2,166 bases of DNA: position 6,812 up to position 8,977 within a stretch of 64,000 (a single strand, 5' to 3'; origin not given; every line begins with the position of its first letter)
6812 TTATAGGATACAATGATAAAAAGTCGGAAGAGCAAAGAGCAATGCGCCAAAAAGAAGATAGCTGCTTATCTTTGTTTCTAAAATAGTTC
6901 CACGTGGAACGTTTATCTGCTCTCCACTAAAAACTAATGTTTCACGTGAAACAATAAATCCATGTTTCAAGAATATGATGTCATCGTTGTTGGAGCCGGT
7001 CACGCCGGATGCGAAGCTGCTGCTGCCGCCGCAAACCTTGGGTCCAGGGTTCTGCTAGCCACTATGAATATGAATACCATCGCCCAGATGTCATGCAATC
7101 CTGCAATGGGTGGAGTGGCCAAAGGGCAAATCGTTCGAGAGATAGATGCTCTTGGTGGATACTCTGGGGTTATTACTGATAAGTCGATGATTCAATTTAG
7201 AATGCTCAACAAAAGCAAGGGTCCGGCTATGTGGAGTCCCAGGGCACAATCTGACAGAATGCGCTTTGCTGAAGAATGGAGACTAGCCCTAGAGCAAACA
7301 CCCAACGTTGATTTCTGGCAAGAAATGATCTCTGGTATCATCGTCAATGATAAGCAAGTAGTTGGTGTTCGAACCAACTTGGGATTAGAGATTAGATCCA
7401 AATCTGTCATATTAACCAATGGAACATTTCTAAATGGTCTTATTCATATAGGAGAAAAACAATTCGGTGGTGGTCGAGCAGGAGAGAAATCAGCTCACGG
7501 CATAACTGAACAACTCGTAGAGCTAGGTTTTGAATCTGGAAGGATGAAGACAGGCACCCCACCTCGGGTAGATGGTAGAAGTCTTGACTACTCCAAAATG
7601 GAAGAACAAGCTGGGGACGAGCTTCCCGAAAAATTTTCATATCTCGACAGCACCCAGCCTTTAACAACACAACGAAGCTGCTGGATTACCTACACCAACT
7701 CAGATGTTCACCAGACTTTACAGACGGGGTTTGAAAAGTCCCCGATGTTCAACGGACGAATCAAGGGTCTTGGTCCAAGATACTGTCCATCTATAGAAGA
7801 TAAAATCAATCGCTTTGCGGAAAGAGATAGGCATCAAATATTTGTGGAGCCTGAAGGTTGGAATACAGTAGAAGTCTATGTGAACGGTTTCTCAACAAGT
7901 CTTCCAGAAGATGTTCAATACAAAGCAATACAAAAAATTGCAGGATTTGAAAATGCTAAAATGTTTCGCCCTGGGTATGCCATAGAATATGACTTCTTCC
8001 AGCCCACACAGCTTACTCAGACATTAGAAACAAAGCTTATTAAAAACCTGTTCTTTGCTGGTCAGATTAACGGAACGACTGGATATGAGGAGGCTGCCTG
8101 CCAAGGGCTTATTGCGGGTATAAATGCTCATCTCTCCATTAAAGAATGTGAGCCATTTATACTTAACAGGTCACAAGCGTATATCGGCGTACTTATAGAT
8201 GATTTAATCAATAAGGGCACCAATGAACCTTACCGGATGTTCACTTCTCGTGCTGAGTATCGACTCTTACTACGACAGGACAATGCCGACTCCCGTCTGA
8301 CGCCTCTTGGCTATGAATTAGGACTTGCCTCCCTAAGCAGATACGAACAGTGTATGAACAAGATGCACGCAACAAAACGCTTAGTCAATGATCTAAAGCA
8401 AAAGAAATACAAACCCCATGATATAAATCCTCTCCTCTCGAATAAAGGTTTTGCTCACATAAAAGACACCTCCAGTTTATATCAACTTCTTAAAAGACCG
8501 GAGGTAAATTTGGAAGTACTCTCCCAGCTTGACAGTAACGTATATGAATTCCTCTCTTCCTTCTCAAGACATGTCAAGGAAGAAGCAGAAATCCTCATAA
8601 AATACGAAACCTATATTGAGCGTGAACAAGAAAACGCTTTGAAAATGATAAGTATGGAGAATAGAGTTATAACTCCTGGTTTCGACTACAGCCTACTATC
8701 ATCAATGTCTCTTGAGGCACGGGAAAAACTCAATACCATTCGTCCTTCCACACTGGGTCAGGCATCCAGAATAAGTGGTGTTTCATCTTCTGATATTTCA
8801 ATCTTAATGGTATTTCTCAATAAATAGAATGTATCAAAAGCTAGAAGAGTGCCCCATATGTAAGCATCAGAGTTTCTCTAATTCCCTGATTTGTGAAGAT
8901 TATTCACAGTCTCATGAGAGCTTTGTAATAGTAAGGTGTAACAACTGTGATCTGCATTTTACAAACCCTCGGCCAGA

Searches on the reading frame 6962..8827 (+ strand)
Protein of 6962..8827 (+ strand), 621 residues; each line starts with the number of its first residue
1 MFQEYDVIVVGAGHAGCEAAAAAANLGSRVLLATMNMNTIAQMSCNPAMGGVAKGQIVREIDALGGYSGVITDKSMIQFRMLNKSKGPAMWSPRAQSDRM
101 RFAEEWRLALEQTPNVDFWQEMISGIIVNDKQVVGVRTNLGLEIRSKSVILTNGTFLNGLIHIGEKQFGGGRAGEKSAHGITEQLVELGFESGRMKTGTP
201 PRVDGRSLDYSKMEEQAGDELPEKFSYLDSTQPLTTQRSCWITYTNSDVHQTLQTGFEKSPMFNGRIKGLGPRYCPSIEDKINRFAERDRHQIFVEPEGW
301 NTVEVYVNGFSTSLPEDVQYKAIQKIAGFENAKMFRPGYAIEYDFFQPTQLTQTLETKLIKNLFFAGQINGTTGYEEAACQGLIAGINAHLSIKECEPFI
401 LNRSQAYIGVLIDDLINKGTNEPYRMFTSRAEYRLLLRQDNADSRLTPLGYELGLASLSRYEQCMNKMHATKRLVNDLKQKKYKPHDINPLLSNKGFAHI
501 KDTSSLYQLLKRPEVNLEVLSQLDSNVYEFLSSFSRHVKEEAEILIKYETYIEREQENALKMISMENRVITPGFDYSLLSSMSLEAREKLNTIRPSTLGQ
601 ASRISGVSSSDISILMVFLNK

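Call 20: search_protein_families(library=ncbifam, proteins=[window:6962-8827:+], max_evalue=0.00001)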
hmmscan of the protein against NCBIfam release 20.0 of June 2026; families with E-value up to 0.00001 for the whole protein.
window:6962-8827:+ (621 aa): 4 families
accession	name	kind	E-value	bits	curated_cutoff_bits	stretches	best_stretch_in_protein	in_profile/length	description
TIGR00136.1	mnmG_gidA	equivalog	1.8e-252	839.1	524.85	1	5-620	1-613/616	tRNA uridine-5-carboxymethylaminomethyl(34) synthesis enzyme MnmG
NF003739.0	PRK05335.1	equivalog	5.8e-24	84.6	262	1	308-418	279-389/441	methylenetetrahydrofolate--tRNA-(uracil(54)-C(5))-methyltransferase (FADH(2)-oxidizing) TrmFO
TIGR00137.1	gid_trmFO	equivalog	6.5e-18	64.7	428.65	1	307-416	275-384/433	FADH(2)-oxidizing methylenetetrahydrofolate--tRNA-(uracil(54)-C(5))-methyltransferase TrmFO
TIGR02032.1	GG-red-SF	subfamily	1.4e-06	28.2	158.8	1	5-33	1-29/297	geranylgeranyl reductase family protein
